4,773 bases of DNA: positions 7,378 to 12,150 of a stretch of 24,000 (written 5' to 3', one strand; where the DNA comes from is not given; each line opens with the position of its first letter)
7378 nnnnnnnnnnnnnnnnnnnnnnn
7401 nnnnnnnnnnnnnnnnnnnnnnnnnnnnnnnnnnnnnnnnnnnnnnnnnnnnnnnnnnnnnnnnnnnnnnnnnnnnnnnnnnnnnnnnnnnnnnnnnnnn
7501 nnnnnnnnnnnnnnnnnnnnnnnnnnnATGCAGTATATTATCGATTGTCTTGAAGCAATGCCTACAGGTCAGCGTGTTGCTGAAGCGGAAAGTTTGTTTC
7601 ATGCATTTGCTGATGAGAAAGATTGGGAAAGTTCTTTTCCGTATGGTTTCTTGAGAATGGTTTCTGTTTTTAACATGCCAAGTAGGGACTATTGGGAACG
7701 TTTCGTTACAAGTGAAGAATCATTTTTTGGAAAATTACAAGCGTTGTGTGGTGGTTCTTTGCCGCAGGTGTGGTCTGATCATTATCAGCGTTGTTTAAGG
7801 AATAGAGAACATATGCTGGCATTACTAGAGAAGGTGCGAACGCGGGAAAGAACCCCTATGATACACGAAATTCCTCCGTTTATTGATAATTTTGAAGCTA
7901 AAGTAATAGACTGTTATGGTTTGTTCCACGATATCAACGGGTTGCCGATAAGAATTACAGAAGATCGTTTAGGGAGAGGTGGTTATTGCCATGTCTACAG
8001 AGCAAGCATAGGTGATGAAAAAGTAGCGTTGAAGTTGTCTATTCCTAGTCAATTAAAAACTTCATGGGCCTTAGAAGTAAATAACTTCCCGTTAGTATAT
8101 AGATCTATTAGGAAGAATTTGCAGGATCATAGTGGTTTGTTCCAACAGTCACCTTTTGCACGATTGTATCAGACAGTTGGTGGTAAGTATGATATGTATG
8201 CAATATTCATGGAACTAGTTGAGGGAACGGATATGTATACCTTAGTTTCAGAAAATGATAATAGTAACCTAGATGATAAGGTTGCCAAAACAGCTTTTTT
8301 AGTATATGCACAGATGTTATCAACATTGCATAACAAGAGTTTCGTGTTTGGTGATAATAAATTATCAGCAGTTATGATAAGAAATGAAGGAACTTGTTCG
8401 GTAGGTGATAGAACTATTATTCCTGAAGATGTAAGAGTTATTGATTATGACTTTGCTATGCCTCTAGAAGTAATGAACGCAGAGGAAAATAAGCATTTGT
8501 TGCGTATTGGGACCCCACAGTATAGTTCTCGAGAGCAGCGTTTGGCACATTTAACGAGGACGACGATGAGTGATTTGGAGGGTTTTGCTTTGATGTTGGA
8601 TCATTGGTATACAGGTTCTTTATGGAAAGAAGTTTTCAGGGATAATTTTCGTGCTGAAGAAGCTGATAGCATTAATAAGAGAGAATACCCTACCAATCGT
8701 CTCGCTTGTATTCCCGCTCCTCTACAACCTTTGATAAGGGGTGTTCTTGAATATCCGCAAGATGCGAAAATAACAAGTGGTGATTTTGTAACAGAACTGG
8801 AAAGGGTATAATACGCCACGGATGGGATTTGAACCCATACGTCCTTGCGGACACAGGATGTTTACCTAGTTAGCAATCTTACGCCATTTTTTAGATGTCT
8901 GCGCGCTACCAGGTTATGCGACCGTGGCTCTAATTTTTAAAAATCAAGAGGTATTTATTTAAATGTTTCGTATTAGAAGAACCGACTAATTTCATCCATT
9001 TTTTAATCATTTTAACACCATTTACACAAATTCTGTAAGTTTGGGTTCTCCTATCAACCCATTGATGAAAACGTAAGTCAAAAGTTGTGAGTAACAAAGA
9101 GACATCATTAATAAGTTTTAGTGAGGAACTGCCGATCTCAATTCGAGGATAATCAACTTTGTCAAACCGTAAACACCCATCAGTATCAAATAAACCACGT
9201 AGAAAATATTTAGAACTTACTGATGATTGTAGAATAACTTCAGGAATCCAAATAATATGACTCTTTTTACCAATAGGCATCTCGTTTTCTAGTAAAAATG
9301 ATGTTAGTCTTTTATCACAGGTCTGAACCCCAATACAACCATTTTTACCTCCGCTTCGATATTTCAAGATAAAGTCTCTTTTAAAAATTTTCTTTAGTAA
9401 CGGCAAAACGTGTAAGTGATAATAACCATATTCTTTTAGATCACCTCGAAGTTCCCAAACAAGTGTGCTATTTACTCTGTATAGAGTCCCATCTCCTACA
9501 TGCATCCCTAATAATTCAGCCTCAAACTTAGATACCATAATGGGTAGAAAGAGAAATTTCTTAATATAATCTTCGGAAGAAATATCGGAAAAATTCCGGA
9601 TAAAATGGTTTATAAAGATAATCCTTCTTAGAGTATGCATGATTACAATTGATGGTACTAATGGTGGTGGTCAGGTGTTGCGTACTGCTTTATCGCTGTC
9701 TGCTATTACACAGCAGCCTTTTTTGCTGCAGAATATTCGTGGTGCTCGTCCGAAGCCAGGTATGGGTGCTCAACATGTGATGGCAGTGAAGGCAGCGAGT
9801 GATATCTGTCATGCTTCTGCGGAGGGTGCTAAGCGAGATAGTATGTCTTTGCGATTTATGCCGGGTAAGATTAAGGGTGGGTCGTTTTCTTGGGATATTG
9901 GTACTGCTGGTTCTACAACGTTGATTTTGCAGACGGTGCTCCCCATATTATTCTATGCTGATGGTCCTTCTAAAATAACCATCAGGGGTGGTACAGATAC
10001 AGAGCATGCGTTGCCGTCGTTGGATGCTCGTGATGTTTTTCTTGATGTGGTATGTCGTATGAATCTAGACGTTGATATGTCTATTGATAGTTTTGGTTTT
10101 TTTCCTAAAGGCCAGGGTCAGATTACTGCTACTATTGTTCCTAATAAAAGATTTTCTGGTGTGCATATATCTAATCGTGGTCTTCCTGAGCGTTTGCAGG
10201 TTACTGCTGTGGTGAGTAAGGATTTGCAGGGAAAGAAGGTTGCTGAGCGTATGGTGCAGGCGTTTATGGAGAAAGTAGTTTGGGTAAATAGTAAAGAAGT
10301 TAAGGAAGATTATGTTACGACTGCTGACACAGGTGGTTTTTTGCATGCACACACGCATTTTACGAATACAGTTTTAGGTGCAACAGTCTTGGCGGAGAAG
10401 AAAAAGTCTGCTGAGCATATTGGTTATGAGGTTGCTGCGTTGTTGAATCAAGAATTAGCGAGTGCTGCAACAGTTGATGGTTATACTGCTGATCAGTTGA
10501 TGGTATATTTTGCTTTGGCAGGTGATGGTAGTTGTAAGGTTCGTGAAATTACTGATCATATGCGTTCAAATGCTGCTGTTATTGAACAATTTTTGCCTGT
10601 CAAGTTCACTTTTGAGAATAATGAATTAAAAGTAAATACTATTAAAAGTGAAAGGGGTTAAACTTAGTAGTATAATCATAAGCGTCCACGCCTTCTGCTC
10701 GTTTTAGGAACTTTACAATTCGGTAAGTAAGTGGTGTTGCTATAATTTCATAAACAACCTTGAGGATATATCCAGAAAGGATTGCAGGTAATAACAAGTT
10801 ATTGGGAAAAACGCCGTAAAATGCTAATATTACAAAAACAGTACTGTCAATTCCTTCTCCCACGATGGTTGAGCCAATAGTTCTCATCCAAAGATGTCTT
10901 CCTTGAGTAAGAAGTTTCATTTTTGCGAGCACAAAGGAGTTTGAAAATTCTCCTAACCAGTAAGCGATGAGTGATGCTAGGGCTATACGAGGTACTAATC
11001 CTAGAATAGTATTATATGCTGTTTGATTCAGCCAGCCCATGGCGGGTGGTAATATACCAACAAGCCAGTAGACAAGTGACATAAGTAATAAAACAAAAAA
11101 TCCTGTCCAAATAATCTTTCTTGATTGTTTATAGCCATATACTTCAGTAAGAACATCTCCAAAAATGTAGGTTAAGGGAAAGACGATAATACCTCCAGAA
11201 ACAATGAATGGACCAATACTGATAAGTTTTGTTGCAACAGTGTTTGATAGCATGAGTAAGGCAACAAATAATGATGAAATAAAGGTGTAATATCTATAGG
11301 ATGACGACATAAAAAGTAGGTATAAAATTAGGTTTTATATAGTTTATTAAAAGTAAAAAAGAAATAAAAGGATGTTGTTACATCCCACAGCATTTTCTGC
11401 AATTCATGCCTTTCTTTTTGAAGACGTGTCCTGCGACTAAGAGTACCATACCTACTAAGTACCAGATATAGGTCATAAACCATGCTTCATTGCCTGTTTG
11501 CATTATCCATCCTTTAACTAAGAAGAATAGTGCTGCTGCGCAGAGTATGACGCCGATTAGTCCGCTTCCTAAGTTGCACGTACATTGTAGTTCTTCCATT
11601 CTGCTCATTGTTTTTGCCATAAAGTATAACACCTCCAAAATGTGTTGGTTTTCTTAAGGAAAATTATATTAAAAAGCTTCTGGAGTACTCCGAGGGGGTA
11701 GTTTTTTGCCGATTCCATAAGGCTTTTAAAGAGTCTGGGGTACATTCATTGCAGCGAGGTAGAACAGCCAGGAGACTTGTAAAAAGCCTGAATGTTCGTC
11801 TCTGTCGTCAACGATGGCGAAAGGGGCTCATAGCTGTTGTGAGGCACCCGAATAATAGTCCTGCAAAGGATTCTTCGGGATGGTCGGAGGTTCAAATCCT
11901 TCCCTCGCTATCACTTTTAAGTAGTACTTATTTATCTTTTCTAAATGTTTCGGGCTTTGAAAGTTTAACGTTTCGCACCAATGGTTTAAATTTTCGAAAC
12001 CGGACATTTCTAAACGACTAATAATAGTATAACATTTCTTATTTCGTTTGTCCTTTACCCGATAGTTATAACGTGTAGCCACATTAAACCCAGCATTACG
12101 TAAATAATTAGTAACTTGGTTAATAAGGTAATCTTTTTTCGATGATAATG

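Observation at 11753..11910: Initiator tRNA-Met gene apparently split by four BHB introns into 22/8/9/7/29-nt exons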

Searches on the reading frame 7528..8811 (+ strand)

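Call 8: search_protein_families(library=pfam, proteins=[window:7528-8811:+])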
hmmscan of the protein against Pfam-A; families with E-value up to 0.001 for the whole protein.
window:7528-8811:+ (427 aa): 1 family
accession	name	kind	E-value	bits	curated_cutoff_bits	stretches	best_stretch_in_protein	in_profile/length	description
PF00069.31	Pkinase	-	4.2e-09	36.6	31.7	1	145-360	4-190/263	Protein kinase domain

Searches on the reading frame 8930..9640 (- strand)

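Call 8: search_protein_families(library=pfam, proteins=[window:8930-9640:-])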
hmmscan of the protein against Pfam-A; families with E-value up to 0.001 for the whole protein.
window:8930-9640:- (236 aa): 1 family
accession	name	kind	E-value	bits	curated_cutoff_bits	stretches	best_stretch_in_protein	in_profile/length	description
PF14528.11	LAGLIDADG_3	-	1.2e-08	35.5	22.5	1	145-208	5-70/82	LAGLIDADG-like domain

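Call 75: search_protein_families(library=ncbifam, proteins=[window:8933-9640:-], max_evalue=0.01)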
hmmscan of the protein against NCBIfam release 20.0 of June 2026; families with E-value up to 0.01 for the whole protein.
window:8933-9640:- (236 aa): 5 families
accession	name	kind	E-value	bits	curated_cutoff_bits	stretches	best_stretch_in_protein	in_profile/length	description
NF005852.0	PRK07773.1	equivalog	3.6e-09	35.5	780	1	123-226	591-701/886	replicative DNA helicase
NF011418.0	PRK14845.1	equivalog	0.00015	19.7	756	1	132-226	218-304/1049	translation initiation factor IF-2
NF011491.0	PRK14898.1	equivalog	0.00026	19.2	783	1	123-225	316-413/860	DNA-directed RNA polymerase subunit A''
NF003157.0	PRK04132.1-2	equivalog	0.00084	17.4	1103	1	110-235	235-357/864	replication factor C small subunit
NF038098.1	GyrA_w_intein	exception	0.00095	17.1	1850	1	122-226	314-418/1232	intein-containing DNA gyrase subunit A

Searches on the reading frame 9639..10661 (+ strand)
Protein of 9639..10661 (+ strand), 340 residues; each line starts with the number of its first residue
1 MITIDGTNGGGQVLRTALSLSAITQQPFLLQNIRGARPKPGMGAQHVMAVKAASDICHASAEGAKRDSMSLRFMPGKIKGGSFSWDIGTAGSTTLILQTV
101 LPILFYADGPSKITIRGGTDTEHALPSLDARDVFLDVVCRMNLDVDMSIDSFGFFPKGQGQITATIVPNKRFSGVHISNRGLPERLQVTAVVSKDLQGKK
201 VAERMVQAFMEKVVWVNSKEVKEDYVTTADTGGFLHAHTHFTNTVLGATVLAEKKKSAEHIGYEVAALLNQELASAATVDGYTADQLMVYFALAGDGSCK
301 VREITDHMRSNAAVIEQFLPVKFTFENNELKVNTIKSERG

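Call 8: search_protein_families(library=pfam, proteins=[window:9639-10661:+])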
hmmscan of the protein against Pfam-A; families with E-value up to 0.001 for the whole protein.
window:9639-10661:+ (340 aa): 2 families
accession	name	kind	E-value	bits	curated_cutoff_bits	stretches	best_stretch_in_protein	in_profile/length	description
PF01137.26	RTC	-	2.3e-68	230.1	27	1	8-324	3-220/221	RNA 3'-terminal phosphate cyclase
PF05189.18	RTC_insert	-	6.4e-08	33.4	23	1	179-273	2-101/102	RNA 3'-terminal phosphate cyclase (RTC), insert domain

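Call 10: find_encoding_contigs(protein=window:9639-10658:+, flank=3000, max_places=6)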
Protein window:9639-10658:+ (340 aa): 11 contigs read that carry it; 6 places shown.
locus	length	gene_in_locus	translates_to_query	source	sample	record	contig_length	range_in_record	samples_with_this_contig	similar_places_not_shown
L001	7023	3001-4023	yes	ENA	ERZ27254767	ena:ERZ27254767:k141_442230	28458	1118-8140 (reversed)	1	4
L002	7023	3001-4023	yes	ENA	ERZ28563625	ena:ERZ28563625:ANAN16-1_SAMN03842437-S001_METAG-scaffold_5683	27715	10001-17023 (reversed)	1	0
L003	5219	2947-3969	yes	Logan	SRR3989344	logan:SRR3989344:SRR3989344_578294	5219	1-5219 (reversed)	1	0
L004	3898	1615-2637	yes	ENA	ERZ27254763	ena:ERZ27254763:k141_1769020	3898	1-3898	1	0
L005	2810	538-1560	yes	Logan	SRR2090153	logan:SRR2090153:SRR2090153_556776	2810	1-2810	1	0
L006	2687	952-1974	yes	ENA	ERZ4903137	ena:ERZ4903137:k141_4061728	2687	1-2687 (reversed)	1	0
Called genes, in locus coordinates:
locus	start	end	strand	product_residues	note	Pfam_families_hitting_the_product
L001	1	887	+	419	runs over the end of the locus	PF00069:Pkinase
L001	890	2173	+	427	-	PF00069:Pkinase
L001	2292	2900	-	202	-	PF14528:LAGLIDADG_3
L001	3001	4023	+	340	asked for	PF01137:RTC, PF05189:RTC_insert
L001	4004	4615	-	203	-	PF02592:Vut_1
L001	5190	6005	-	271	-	PF14528:LAGLIDADG_3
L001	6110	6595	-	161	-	-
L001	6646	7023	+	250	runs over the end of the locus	PF01978:TrmB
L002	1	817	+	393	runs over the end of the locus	-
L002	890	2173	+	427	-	PF00069:Pkinase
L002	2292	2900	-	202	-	PF14528:LAGLIDADG_3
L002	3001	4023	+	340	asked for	PF01137:RTC, PF05189:RTC_insert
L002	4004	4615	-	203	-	PF02592:Vut_1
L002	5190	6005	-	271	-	PF14528:LAGLIDADG_3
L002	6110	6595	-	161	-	-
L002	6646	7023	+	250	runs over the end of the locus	PF01978:TrmB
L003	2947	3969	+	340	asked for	PF01137:RTC, PF05189:RTC_insert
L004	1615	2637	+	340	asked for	PF01137:RTC, PF05189:RTC_insert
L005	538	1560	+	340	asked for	PF01137:RTC, PF05189:RTC_insert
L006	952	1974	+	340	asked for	PF01137:RTC, PF05189:RTC_insert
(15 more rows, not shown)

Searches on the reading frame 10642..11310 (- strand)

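Call 8: search_protein_families(library=pfam, proteins=[window:10642-11310:-])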
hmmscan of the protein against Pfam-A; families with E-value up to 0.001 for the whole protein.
window:10642-11310:- (222 aa): 1 family
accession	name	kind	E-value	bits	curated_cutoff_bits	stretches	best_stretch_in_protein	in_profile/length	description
PF02592.20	Vut_1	-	2.3e-53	181.1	27.2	1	39-197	2-151/152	Putative vitamin uptake transporter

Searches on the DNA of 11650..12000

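Call 4: search_rna_families(source=window, start=11650, end=12000, threshold=evalue, max_evalue=10, show_alignments=4)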
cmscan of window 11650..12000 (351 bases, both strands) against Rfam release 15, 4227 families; matches with E-value up to 10: 3.
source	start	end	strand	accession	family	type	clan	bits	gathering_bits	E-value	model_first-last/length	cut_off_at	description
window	11910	11978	+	RF01885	HSR-omega_1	Gene; lncRNA;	-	17.4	80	1.8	1-78/78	no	Heat shock gene hsromega conserved region 1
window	11838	11910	+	RF00005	tRNA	Gene; tRNA;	CL00001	16.7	29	0.82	1-71/71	no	tRNA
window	11650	11715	+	RF02616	SSRC8_2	Gene; sRNA;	-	10.1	72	1.6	216-281/281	5'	Streptococcus sRNA 8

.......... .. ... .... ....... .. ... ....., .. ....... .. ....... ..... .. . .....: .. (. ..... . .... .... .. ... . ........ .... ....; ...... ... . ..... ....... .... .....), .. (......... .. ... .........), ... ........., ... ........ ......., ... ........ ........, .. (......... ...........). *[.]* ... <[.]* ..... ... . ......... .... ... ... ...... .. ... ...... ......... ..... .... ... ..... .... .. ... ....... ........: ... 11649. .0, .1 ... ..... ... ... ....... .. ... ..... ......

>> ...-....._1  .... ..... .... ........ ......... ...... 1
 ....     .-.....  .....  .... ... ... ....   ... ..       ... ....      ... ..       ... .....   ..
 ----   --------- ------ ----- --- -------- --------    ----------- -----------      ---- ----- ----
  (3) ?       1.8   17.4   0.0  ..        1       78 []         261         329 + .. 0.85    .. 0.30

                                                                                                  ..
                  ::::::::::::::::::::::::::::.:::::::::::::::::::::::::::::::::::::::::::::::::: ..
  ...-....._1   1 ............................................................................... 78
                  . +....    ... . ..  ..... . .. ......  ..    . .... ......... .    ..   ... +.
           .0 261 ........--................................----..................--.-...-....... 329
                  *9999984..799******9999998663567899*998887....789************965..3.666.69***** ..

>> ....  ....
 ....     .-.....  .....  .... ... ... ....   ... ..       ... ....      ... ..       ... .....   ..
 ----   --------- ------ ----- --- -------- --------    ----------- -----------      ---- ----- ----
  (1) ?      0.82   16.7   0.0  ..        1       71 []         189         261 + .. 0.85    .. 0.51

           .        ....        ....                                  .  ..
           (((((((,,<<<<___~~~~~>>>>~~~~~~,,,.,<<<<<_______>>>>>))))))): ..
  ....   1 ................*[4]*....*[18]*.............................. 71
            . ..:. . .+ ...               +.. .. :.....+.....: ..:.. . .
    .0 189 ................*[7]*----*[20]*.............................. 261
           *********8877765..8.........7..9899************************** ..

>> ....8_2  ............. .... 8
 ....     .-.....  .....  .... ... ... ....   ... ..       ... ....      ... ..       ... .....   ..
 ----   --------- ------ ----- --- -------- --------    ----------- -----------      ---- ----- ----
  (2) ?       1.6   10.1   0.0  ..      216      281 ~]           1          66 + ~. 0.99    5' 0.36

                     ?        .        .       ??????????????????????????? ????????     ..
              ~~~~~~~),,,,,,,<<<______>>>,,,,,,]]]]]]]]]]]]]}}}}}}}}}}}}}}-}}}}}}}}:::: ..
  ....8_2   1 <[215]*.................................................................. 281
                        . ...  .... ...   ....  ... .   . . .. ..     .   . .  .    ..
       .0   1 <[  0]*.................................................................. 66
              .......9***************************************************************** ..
